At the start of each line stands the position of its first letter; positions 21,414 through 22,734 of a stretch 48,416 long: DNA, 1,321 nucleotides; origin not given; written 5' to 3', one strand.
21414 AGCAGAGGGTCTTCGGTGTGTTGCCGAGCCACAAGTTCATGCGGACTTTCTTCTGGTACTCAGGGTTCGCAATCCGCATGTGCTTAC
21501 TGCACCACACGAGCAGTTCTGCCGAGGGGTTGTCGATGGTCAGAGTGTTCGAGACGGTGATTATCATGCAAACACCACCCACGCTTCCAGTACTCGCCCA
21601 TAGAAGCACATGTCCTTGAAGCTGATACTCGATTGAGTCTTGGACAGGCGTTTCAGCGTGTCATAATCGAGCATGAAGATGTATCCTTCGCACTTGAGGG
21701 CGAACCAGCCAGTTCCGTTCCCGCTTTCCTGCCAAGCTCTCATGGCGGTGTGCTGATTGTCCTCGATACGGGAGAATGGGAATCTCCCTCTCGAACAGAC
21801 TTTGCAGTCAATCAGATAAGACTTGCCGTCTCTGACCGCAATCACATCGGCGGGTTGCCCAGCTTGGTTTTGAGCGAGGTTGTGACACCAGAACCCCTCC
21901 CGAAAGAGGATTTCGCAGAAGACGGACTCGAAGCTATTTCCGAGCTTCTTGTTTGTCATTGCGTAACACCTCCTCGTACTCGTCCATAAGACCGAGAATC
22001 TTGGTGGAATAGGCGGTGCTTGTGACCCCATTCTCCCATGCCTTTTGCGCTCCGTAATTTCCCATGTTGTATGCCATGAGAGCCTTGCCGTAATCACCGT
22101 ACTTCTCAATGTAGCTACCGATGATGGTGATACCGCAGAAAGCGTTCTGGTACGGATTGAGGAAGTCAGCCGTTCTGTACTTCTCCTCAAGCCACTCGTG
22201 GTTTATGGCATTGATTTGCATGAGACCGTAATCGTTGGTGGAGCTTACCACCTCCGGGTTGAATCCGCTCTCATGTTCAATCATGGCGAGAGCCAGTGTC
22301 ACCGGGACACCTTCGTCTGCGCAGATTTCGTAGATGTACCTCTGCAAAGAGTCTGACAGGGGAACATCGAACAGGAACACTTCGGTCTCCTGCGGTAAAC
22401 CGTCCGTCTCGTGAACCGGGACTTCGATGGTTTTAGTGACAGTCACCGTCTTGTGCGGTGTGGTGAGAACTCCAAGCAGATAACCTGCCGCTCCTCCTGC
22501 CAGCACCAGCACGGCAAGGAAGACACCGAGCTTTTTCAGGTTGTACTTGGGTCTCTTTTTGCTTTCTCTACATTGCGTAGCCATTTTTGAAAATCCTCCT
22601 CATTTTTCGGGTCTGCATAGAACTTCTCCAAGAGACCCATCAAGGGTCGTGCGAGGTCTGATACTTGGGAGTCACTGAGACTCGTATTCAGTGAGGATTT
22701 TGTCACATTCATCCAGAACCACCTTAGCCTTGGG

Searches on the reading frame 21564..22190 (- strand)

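Call 43: search_protein_families(library=phrogs, proteins=[window:21564-22190:-], max_evalue=0.001)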
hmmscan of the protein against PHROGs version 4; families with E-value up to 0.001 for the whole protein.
window:21564-22190:- (208 aa): 1 family
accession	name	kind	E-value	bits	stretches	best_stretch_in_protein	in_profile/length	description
phrog_843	-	DNA, RNA and nucleotide metabolism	1.3e-11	45.4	1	108-194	53-142/177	Holliday junction resolvase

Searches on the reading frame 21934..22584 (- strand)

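Call 43: search_protein_families(library=phrogs, proteins=[window:21934-22584:-], max_evalue=0.001)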
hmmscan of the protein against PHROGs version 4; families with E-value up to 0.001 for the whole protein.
window:21934-22584:- (216 aa): 14 families
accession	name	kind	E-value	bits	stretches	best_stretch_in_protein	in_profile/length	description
phrog_19349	-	unknown function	3e-49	168.6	1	49-210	40-201/204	-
phrog_32437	-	unknown function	3.5e-38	132.6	1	15-198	14-192/205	-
phrog_19890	-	unknown function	1.2e-25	91.3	1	78-211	108-246/248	-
phrog_342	-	head and packaging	1.9e-16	60.3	1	89-191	24-130/1235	internal virion protein with endolysin domain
phrog_28504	-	tail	8.9e-11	42.2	1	79-186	232-337/597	lytic tail fiber protein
phrog_2013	-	tail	2e-10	41.1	1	90-204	478-593/657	lytic tail protein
phrog_669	-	lysis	9.3e-10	37.5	1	91-177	932-1021/1946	endolysin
phrog_13449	-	other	1.7e-09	38.6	1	97-196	24-115/269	transglycosylase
phrog_12507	-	other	3.6e-07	31.3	1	87-183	17-112/260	transglycosylase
phrog_21143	-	tail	2.6e-06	27.1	1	88-183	12-105/576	lytic tail fiber protein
phrog_3201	-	tail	3.9e-06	25.7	1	78-192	2019-2150/2408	tail fiber protein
phrog_34720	-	other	6.4e-05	24.1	1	100-176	5-86/120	transglycosylase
phrog_28981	-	other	0.00013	22.7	1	89-180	100-189/210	transglycosylase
phrog_2533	-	unknown function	0.00013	21.2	1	79-189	744-852/1130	-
